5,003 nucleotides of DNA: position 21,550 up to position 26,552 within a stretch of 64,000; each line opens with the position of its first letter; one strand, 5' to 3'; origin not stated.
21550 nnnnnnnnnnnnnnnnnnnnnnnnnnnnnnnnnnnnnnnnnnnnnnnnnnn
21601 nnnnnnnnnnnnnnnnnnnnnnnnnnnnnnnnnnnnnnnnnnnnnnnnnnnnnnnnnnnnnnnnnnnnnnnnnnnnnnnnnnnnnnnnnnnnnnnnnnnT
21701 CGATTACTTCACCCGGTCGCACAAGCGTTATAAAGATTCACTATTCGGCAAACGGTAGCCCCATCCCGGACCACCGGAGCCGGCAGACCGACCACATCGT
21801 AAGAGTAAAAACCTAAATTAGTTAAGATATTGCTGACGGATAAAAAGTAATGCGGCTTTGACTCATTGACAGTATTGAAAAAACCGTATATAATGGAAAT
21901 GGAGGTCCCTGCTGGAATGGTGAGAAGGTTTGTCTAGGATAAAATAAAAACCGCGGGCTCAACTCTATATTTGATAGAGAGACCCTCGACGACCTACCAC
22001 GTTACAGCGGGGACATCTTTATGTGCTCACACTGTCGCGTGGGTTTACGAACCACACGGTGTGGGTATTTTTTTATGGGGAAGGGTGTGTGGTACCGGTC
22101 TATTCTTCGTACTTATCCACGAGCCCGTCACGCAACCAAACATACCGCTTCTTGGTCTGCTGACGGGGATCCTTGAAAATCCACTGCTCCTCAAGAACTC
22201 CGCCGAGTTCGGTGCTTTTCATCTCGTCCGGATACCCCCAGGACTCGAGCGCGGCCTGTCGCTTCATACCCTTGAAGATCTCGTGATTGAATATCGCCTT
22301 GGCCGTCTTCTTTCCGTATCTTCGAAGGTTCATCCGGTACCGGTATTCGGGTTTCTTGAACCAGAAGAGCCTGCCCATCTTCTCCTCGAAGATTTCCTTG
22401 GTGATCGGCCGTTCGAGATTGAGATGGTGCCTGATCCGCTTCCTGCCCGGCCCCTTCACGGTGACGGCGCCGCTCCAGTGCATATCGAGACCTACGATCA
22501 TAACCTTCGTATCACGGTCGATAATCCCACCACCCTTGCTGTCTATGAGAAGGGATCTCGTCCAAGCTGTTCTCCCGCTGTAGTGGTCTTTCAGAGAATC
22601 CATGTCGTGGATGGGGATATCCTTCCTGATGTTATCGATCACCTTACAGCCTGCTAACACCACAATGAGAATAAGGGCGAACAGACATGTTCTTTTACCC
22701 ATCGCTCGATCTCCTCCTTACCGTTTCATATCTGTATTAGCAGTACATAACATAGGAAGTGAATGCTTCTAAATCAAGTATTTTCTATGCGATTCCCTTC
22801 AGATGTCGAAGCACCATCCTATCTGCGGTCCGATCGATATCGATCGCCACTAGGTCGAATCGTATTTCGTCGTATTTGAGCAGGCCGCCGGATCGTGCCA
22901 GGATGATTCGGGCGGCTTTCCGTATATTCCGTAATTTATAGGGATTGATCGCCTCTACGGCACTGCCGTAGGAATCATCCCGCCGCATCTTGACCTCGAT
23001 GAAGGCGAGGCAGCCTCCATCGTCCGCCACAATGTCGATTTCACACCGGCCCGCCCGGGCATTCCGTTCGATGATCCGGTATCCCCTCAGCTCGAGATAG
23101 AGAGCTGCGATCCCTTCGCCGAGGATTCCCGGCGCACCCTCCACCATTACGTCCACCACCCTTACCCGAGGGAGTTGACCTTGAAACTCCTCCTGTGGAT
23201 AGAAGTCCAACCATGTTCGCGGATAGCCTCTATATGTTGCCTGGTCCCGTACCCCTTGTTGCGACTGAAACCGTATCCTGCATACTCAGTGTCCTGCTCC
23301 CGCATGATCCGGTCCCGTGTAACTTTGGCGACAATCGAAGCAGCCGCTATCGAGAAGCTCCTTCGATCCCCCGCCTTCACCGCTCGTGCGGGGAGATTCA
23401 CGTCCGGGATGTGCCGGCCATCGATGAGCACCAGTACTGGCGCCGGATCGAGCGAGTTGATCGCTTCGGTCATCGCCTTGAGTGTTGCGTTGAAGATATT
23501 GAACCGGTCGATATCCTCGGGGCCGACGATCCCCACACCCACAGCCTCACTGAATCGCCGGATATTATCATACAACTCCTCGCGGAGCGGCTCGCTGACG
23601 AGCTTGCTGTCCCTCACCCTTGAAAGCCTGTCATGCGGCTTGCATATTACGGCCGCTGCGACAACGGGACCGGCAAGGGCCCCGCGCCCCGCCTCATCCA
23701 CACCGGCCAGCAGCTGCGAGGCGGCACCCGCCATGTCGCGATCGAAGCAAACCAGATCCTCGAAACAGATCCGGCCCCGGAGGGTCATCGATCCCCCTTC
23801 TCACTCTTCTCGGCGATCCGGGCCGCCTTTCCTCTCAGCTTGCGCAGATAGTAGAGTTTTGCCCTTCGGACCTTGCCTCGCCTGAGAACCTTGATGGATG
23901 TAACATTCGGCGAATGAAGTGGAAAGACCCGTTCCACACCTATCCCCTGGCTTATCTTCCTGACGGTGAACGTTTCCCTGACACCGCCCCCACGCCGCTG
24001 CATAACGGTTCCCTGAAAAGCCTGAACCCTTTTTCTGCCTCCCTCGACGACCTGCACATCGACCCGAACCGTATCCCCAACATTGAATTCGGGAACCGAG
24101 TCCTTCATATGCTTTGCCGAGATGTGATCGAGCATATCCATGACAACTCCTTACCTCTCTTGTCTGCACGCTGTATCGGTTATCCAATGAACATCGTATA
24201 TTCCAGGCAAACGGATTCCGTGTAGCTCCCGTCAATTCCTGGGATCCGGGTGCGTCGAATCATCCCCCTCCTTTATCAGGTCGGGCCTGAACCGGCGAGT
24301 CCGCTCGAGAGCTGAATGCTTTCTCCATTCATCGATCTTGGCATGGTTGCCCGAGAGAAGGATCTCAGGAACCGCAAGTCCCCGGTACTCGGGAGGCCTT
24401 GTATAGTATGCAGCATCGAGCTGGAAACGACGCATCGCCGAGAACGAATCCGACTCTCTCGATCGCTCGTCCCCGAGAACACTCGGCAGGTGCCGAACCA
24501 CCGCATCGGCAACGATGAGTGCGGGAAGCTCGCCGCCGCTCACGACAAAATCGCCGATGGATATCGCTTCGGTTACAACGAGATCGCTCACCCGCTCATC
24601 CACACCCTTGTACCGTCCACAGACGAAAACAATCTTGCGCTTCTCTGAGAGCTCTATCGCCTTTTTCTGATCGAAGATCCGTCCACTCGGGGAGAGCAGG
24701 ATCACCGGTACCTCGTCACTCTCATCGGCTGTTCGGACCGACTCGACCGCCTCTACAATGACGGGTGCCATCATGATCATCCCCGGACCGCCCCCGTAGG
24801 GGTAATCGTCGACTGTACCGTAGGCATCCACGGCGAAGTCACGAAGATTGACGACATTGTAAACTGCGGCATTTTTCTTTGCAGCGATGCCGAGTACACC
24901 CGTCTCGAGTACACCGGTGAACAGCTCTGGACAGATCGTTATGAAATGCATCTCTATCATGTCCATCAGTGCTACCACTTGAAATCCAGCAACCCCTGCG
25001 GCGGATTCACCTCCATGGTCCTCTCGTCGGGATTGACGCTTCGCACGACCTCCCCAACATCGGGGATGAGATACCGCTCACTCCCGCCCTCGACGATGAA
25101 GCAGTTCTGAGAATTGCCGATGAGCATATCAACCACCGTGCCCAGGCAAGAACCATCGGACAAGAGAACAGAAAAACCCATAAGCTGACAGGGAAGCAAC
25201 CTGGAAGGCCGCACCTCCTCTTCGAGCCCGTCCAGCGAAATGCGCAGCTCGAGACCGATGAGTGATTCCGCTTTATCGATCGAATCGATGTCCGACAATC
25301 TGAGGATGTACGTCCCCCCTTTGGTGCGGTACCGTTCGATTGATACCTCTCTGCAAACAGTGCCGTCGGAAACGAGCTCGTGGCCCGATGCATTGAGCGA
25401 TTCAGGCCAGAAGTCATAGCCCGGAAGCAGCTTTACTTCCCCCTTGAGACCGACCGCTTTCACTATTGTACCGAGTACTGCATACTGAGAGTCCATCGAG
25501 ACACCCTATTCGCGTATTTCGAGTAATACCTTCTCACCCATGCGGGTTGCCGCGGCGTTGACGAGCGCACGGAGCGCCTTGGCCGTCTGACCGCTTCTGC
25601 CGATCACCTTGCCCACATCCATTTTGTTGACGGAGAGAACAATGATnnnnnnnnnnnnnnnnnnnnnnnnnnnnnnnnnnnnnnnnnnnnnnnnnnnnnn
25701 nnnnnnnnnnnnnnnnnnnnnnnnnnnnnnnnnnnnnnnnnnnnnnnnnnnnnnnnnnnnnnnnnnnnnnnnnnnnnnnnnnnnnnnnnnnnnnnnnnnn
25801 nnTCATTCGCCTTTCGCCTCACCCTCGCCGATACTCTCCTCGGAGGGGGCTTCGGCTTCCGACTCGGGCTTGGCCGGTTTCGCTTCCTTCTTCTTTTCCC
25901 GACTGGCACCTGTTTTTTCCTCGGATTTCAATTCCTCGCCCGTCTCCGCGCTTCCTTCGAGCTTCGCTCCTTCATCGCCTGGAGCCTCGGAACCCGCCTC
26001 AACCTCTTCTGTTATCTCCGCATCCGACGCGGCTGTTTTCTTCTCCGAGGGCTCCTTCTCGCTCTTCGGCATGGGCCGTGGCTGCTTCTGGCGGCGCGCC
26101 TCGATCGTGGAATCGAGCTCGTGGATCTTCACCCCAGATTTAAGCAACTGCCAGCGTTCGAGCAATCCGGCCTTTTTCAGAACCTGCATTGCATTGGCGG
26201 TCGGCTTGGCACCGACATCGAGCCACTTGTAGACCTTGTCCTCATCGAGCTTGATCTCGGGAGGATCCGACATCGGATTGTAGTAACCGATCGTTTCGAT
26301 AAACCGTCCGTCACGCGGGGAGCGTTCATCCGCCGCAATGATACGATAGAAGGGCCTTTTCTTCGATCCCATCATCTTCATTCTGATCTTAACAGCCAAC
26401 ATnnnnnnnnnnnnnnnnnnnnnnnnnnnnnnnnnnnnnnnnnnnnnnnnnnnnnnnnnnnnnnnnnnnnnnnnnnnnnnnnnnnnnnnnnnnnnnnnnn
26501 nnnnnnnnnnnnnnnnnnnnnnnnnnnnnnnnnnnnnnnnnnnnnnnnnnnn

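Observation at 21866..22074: Orphan ~174-nt structured sRNA candidate with perfect sigma70 promoter and intrinsic terminator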

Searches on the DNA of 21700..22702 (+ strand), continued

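Call 51: search_rna_families(source=L005, start=730, end=880, threshold=evalue, max_evalue=10, show_alignments=2)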
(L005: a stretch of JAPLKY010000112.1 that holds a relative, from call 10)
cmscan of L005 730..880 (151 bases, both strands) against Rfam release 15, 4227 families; matches with E-value up to 10: 2.
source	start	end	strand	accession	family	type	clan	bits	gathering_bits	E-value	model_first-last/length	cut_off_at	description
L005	743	792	-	RF02399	NsiR1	Gene; sRNA;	-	11.6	39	5.5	1-60/60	no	Nitrogen stress-induced RNA 1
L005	742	782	-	RF02837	anti-hemB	Gene; sRNA;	-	10.4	49.5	4.2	1-81/81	no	Burkholderia RNA 7 (anti-hemB)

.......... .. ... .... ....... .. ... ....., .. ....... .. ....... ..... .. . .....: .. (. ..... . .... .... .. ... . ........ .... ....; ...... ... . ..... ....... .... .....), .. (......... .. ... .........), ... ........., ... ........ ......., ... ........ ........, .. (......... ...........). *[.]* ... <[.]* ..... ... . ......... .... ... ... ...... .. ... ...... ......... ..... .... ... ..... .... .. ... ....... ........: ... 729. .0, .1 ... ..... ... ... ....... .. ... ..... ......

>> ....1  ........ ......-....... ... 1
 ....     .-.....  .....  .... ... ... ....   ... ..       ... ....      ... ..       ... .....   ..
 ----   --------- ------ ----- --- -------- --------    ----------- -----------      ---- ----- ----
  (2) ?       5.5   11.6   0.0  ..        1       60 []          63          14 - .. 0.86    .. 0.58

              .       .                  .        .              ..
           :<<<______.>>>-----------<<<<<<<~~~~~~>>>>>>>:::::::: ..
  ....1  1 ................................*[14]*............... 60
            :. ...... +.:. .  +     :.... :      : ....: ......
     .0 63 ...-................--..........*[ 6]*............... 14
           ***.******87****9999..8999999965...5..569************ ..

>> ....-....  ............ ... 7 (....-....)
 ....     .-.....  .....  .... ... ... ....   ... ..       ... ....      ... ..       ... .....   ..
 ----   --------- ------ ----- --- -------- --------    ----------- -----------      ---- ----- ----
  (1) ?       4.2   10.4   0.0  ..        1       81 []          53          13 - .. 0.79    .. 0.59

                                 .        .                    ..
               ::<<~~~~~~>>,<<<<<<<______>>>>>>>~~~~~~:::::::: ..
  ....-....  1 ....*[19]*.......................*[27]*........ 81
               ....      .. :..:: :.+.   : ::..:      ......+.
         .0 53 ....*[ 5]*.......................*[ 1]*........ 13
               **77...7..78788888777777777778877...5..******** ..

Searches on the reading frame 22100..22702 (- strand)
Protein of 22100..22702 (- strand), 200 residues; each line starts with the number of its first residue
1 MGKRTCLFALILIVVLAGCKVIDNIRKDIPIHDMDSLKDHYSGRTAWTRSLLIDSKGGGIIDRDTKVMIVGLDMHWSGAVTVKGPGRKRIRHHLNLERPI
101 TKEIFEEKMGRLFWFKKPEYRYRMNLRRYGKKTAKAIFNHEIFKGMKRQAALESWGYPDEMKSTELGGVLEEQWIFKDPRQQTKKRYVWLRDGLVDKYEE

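Call 8: find_encoding_contigs(protein=window:22100-22702:-, flank=3000, max_places=10)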
Protein window:22100-22702:- (200 aa): no gene with exactly this product is on record in the collection.

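Call 9: search_protein_families(library=pfam, proteins=[window:22100-22702:-])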
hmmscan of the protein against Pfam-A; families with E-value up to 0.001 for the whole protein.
window:22100-22702:- (200 aa): 0 families

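Call 10: find_related_loci(query=window:22100-22702:-, collection=genome_contigs, flank=4000)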
Query window:22100-22702:- (200 aa) in genome_contigs; peptide patterns used: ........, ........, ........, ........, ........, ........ (x = any residue, [..] = any of these).
37 stretches matched a pattern; 12 encode a relative of the query (tblastn E <= 1e-3); 12 distinct loci.
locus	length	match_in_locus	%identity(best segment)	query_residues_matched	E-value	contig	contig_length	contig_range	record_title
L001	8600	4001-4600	63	1-200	2e-88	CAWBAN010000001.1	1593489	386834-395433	MAG: uncultured bacterium isolate MFD02979.bin.1.41 genome assembly, contig: contig_11777, whole genome shotgun sequence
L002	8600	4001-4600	66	1-200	7e-88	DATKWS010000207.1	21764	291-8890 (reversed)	MAG TPA_asm: Patescibacteria group bacterium isolate SMAG_U14169 k141_2687282, whole genome shotgun sequence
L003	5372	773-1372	62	1-200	2e-87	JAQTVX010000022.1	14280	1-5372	MAG: Candidatus Krumholzibacteriia bacterium isolate STB_98 NODE_10285_length_14280_cov_3.017099_Sandtown_B, whole genom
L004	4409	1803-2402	62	1-200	3e-87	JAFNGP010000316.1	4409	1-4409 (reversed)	Bacterium isolate bin_45 PROKKA_contig000316, whole genome shotgun sequence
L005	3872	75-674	61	1-200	6e-87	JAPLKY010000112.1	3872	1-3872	MAG: Candidatus Krumholzibacteriia bacterium isolate LacPavin_0920_SED1_MAG_62_8 LacPavin_0920_SED1_scaffold_564646, who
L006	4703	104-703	61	1-200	3e-85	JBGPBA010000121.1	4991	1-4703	MAG: Candidatus Krumholzibacteriia bacterium isolate OBJ_0618_130150_116 k141_7879751_length_4991_cov_8.0000, whole geno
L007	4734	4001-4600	59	1-200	2e-84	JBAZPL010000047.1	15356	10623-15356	MAG: Candidatus Krumholzibacteriia bacterium isolate SO_2017_SWC_29 scaffold_3313_c1_LP-4_2017, whole genome shotgun seq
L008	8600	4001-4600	60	1-200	1e-83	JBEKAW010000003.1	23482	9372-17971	MAG: Candidatus Krumholzibacteriaceae bacterium isolate SPRUCE 121 SPRUCE_121_3, whole genome shotgun sequence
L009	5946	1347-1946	59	1-200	1e-83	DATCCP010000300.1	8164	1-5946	MAG TPA_asm: Candidatus Krumholzibacteriaceae bacterium isolate SMAG_U7702 k141_311819, whole genome shotgun sequence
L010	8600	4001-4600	61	1-200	2e-80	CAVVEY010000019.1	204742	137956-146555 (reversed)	MAG: uncultured bacterium isolate MFD04716.bin.2.236 genome assembly, contig: contig_7533, whole genome shotgun sequence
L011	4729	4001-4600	59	1-200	4e-78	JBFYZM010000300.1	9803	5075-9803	MAG: Candidatus Krumholzibacteriota bacterium isolate PPR_0435 k121_7369627, whole genome shotgun sequence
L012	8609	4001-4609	53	2-200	5e-71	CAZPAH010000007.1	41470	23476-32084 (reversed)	MAG TPA_asm: uncultured bacterium isolate binchicken_co129_916 genome assembly, contig: NODE_2299_length_41470_cov_4.587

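Call 31: find_homologous_proteins(query=window:22100-22702:-, max_evalue=0.001)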
Query window:22100-22702:- (200 aa): 157 proteins with E <= 0.001 among 210 candidates; the best 120 are listed.
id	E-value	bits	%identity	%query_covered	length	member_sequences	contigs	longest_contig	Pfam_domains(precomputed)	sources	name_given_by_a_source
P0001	2.0e-133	460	100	100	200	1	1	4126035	-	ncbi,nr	ncbi:MAG: hypothetical protein JSV33_14525 [bacterium]|nr:MAG: hypothetical protein JSV33_14525 [bac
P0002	1.9e-105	369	78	100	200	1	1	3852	-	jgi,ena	-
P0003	9.7e-95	334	74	100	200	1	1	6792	-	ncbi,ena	-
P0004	1.8e-92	327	68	100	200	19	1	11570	-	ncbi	-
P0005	7.0e-91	321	66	100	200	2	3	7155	-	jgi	jgi:hypothetical protein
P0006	4.1e-90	319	68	100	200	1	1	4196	-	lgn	-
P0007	4.9e-90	319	65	100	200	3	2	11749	-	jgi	jgi:hypothetical protein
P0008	8.5e-90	318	65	100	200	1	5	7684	-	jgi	jgi:hypothetical protein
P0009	3.7e-89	316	66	100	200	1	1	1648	-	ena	-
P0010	1.2e-88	314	68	100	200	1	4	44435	-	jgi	jgi:hypothetical protein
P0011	1.3e-88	314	67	100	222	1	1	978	-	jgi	jgi:hypothetical protein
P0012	1.7e-88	314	65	100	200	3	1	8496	-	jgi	jgi:hypothetical protein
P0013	3.0e-88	313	65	100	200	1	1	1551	-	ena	-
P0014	3.2e-88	313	67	100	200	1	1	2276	-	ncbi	-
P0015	4.5e-88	312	68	100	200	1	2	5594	-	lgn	-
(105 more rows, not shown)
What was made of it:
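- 22100..22702 (-): Convergent 200-aa lipoprotein-like gene (lipobox LAGC, no Pfam domain), the invariable neighbour of the RNA. 157 homologue clusters, all at least 59% identical among the best 120 (call 31).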

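Call 33: find_encoding_contigs(protein=P0001, flank=10000, max_places=3)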
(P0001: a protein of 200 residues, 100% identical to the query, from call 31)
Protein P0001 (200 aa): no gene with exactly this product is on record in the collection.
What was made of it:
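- Tried and rejected: Two attempts to reach more of the source genome found nothing on record (calls 8, 33).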

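Call 58: search_protein_families(library=pfam, proteins=[window:22100-22702:-], max_evalue=10)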
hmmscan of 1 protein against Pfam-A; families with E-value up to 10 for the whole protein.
window:22100-22702:- (200 aa): 2 families
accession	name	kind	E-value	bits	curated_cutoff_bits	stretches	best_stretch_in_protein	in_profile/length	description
PF09292.15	Neil1-DNA_bind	-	0.11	12.7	25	1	32-47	15-29/39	Endonuclease VIII-like 1, DNA bind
PF08139.17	LPAM_1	-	1.5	9.8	20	1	3-19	2-17/18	Prokaryotic membrane lipoprotein lipid attachment site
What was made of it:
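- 22100..22702 (-): No Pfam family (calls 9, 58).
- Tried and rejected: It has a lipobox and no Pfam domain (calls 9, 58), so it is probably extracytoplasmic.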

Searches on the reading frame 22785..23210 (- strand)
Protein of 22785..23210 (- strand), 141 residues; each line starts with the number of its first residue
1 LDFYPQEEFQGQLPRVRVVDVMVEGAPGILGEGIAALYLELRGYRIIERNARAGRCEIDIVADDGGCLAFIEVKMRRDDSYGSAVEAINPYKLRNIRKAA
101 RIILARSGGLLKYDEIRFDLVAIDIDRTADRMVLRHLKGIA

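Call 9: search_protein_families(library=pfam, proteins=[window:22785-23210:-])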
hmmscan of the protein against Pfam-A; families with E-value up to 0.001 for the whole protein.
window:22785-23210:- (141 aa): 1 family
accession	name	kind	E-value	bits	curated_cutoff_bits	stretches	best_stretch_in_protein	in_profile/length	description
PF02021.23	UPF0102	-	3.1e-24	85.6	23.6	1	31-123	1-80/80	Uncharacterised protein family UPF0102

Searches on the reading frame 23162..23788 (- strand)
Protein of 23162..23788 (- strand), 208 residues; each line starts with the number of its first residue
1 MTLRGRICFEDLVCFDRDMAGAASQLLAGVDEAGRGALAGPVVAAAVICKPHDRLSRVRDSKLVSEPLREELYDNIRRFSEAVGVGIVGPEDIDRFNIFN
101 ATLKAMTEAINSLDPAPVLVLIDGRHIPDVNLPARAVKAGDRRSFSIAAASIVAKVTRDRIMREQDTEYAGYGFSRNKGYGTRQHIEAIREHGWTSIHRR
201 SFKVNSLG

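Call 39: search_protein_families(library=pfam, proteins=[window:23162-23788:-])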
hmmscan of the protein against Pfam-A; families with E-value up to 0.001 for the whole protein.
window:23162-23788:- (208 aa): 1 family
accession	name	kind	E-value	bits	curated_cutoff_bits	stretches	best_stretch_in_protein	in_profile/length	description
PF01351.25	RNase_HII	-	8.4e-36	124.2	25.8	1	28-203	1-197/199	Ribonuclease HII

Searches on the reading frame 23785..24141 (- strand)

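Call 39: search_protein_families(library=pfam, proteins=[window:23785-24141:-])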
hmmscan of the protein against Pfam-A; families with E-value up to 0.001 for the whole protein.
window:23785-24141:- (118 aa): 1 family
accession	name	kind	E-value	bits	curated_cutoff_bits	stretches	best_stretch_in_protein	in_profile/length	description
PF01245.26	Ribosomal_L19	-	3.6e-49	165.8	22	1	3-112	2-111/111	Ribosomal protein L19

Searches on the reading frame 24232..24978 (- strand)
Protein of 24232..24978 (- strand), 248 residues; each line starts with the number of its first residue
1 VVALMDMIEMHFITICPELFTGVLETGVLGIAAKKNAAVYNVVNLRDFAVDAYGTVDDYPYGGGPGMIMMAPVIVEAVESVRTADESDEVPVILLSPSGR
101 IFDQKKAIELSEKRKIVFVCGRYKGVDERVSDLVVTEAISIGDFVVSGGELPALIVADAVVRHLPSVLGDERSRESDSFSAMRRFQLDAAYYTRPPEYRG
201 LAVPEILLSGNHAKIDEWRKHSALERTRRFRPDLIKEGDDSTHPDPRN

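Call 39: search_protein_families(library=pfam, proteins=[window:24232-24978:-])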
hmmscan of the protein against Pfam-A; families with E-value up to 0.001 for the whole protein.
window:24232-24978:- (248 aa): 1 family
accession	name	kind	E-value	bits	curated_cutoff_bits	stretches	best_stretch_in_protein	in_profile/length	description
PF01746.26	tRNA_m1G_MT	-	1.3e-56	191.8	27.3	1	32-232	4-195/195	tRNA (Guanine-1)-methyltransferase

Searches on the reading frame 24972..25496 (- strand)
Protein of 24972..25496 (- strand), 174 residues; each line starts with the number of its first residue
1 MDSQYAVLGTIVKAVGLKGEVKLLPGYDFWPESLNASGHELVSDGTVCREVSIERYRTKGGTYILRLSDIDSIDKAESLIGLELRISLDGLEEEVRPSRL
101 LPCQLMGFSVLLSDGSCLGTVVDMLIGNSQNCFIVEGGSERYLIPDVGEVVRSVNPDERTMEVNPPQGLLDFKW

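Call 39: search_protein_families(library=pfam, proteins=[window:24972-25496:-])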
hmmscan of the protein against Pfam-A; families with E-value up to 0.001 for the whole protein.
window:24972-25496:- (174 aa): 2 families
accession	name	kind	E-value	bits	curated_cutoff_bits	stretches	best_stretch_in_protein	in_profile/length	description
PF01782.24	RimM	-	2.1e-13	50.7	23.5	1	8-87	2-81/84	RimM N-terminal domain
PF24986.1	PRC_RimM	-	7.1e-08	32.4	27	1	104-169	3-69/69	RimM PRC barrel domain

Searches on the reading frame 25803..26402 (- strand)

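Call 39: search_protein_families(library=pfam, proteins=[window:25803-26402:-])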
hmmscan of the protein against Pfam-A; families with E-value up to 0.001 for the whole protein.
window:25803-26402:- (199 aa): 1 family
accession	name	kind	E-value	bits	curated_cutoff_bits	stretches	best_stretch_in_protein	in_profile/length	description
PF00886.24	Ribosomal_S16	-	3.3e-26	91.4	27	1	11-68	2-62/62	Ribosomal protein S16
